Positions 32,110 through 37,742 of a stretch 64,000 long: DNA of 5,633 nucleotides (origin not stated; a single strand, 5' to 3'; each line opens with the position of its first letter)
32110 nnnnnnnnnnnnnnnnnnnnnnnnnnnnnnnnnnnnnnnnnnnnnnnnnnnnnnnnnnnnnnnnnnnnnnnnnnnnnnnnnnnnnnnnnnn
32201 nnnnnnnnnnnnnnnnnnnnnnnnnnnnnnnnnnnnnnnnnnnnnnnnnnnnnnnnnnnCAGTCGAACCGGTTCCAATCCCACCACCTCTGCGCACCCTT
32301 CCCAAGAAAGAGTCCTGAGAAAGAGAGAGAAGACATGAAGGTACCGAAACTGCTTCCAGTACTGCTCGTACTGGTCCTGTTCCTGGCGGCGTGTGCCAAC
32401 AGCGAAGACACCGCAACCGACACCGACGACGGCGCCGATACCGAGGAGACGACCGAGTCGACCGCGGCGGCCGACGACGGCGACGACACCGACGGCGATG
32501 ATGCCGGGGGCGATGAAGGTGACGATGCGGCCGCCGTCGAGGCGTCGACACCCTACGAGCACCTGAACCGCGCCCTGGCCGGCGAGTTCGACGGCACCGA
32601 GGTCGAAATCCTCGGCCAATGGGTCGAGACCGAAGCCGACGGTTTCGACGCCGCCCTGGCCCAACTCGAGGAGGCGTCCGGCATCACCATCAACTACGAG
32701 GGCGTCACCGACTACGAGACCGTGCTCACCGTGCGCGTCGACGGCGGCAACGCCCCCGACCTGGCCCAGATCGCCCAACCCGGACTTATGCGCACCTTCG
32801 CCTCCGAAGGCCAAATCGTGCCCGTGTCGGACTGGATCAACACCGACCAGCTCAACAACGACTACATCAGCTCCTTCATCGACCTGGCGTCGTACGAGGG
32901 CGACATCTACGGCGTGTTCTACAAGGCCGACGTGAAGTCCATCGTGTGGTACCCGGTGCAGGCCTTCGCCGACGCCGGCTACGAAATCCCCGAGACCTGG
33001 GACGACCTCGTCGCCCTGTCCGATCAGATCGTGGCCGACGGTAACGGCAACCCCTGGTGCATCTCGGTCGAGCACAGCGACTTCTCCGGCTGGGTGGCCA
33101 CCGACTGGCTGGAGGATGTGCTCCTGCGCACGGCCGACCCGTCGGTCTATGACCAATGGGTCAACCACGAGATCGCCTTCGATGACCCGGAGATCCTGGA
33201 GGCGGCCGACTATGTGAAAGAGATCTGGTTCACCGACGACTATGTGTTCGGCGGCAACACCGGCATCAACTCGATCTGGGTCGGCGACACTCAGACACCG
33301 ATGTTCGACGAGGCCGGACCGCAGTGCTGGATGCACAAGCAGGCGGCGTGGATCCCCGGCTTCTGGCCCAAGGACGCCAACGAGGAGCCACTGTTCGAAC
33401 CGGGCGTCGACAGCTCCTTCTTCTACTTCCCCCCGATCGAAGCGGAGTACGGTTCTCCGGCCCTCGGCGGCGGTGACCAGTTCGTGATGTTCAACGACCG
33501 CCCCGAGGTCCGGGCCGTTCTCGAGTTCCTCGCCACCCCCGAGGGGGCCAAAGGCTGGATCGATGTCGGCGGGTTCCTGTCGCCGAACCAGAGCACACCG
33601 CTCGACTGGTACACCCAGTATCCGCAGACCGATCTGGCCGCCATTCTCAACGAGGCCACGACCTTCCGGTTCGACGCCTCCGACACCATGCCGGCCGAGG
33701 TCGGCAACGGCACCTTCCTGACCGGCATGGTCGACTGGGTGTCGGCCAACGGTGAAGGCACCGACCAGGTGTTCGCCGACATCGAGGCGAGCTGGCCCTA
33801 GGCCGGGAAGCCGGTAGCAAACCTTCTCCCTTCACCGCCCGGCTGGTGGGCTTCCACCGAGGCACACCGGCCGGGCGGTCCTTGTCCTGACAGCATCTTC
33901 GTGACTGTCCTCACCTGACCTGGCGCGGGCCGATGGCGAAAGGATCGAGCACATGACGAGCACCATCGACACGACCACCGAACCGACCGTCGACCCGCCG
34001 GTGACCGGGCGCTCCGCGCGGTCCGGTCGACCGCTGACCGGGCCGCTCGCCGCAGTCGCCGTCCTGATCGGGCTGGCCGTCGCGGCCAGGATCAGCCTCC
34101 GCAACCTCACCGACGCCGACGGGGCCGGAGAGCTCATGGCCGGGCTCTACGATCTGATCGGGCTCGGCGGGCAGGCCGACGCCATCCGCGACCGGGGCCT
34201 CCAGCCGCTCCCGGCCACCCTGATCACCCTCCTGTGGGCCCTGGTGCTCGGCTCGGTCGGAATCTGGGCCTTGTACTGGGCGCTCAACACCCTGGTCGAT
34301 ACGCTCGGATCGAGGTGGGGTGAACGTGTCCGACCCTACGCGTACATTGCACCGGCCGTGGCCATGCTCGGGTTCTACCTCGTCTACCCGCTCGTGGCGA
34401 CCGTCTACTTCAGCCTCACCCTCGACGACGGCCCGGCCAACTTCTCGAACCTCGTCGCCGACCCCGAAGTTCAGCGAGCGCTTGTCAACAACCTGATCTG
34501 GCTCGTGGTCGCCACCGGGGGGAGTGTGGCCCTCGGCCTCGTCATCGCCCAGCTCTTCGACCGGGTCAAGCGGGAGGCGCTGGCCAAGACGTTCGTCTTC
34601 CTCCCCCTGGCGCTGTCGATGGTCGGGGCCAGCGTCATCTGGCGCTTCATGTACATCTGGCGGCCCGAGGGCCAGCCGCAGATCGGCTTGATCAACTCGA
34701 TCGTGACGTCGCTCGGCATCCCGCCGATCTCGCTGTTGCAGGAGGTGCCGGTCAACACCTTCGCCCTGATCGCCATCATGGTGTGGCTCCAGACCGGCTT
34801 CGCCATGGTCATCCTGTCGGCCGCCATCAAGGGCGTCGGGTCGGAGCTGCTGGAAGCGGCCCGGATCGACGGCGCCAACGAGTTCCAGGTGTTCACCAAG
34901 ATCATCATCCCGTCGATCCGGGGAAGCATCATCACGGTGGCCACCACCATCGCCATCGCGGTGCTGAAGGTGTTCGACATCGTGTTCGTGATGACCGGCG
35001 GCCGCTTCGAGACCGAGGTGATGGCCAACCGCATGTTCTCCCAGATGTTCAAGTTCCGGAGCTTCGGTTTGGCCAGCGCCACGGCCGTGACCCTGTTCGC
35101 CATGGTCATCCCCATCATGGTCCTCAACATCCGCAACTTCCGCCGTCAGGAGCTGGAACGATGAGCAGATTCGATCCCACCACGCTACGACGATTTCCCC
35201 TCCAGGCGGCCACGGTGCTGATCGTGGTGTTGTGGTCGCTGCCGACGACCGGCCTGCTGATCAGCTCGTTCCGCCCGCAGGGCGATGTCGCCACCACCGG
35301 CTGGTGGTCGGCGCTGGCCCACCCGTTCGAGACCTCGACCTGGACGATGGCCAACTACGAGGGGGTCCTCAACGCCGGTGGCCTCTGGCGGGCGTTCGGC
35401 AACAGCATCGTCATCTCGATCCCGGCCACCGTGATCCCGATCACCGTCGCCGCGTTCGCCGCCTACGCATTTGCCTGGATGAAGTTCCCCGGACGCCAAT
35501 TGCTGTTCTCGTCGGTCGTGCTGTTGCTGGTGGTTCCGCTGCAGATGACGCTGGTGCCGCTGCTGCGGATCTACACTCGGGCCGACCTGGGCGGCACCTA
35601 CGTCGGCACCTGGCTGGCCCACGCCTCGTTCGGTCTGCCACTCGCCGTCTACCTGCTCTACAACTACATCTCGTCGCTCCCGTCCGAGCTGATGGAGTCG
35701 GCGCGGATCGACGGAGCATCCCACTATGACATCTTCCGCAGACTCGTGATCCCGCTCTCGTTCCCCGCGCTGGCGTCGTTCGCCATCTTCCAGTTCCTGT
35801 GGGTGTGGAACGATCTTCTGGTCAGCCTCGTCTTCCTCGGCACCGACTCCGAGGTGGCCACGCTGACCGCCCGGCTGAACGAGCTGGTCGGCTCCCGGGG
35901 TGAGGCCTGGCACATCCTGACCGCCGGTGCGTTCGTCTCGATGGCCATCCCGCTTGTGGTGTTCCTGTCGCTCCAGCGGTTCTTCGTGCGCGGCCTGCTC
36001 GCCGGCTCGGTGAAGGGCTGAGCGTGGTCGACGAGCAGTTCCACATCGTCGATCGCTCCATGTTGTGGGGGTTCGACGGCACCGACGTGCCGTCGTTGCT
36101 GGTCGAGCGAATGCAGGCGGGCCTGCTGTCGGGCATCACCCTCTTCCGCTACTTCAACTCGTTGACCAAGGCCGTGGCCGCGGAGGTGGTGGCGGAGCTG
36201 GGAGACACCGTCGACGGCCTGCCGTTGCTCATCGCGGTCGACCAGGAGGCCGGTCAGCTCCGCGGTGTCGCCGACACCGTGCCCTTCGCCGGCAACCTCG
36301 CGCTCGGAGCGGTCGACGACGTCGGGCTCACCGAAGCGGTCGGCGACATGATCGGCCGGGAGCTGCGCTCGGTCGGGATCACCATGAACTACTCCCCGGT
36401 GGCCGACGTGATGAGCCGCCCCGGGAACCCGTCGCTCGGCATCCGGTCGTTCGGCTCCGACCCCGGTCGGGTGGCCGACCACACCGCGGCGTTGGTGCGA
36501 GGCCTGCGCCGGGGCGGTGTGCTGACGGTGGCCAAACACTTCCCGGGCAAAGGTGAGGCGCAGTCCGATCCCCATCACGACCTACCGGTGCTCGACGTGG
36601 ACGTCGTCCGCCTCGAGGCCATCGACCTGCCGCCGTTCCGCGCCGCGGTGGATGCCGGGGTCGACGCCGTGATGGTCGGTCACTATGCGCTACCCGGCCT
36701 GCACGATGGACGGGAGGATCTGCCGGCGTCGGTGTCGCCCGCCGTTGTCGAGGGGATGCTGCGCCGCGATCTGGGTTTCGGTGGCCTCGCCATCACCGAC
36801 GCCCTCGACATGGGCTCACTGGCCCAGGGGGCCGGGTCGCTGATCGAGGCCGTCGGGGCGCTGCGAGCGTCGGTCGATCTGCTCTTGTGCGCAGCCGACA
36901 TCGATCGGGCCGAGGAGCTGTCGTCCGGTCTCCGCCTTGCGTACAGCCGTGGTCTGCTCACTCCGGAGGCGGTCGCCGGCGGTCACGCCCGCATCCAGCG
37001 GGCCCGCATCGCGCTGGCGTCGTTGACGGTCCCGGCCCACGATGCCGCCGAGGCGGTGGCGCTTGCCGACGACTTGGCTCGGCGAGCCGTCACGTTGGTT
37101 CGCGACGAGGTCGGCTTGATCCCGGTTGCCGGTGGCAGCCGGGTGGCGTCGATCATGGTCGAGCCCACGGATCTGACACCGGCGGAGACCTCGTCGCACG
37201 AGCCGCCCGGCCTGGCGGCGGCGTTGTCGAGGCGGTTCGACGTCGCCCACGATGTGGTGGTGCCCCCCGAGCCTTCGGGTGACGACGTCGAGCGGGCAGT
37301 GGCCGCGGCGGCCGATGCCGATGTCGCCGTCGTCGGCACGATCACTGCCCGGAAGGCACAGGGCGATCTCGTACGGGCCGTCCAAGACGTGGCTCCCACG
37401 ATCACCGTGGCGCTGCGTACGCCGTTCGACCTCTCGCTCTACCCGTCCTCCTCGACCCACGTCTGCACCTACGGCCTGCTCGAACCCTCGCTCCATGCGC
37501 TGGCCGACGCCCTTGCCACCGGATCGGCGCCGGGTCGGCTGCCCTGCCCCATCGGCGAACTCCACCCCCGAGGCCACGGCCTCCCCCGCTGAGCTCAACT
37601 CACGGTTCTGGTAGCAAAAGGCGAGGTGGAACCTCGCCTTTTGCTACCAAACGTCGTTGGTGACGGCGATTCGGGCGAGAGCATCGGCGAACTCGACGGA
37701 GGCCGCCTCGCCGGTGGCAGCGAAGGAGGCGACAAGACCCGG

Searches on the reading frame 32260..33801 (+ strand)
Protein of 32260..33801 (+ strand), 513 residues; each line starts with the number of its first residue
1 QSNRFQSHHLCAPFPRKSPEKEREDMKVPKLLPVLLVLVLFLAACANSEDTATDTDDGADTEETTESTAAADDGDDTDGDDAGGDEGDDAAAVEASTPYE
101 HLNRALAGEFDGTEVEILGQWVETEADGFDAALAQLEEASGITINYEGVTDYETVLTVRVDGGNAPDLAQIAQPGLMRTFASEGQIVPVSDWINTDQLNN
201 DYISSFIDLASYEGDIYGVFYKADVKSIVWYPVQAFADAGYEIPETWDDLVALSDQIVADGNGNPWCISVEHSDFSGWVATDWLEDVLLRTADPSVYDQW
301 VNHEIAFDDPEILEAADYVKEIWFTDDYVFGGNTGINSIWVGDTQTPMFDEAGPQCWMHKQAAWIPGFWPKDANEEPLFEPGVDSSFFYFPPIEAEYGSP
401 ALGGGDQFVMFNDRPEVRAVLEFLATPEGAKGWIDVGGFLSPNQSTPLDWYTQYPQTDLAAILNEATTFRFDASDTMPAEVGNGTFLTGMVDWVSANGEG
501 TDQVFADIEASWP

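Call 24: search_protein_families(library=pfam, proteins=[window:32260-33801:+], max_evalue=0.001)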
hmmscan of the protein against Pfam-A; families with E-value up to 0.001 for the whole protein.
window:32260-33801:+ (513 aa): 1 family
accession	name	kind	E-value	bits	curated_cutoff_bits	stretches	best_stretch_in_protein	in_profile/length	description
PF01547.30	SBP_bac_1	-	6.9e-20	72.7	26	1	125-431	4-307/307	Bacterial extracellular solute-binding protein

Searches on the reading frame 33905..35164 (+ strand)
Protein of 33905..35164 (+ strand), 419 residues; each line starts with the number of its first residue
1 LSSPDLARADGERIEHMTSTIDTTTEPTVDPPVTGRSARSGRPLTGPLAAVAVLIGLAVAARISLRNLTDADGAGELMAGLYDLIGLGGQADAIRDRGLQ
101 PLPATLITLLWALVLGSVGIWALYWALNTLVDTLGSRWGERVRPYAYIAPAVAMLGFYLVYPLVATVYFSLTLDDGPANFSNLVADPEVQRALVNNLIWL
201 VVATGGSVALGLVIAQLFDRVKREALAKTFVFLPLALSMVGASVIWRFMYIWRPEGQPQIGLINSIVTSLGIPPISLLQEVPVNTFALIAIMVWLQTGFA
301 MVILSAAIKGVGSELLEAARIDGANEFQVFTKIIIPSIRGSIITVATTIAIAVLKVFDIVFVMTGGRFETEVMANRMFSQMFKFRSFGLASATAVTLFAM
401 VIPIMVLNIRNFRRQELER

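Call 24: search_protein_families(library=pfam, proteins=[window:33905-35164:+], max_evalue=0.001)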
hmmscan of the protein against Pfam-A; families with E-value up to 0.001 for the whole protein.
window:33905-35164:+ (419 aa): 1 family
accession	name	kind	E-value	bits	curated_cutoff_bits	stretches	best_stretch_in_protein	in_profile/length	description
PF00528.27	BPD_transp_1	-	2.6e-11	44.1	26.4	1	208-406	2-166/184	Binding-protein-dependent transport system inner membrane component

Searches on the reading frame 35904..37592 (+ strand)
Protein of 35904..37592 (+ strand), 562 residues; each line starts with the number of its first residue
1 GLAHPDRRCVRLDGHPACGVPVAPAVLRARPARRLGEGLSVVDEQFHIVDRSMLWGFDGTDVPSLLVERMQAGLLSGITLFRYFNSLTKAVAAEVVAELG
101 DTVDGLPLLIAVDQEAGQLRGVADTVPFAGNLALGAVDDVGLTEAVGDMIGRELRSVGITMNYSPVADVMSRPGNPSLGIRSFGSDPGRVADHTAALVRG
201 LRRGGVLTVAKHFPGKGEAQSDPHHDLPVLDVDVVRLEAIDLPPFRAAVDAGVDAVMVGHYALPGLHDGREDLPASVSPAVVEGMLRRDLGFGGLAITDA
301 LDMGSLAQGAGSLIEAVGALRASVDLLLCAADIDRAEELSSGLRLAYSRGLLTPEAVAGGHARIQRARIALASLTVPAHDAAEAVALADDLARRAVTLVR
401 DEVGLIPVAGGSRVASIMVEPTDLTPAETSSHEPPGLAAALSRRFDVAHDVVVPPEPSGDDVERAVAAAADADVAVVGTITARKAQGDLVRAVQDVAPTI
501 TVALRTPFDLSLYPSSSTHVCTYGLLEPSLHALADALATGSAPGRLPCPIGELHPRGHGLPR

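Call 24: search_protein_families(library=pfam, proteins=[window:35904-37592:+], max_evalue=0.001)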
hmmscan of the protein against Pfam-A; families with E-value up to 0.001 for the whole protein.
window:35904-37592:+ (562 aa): 1 family
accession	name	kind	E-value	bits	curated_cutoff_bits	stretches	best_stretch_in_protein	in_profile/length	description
PF00933.27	Glyco_hydro_3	-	3.1e-56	191.6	27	1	73-357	27-306/316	Glycosyl hydrolase family 3 N terminal domain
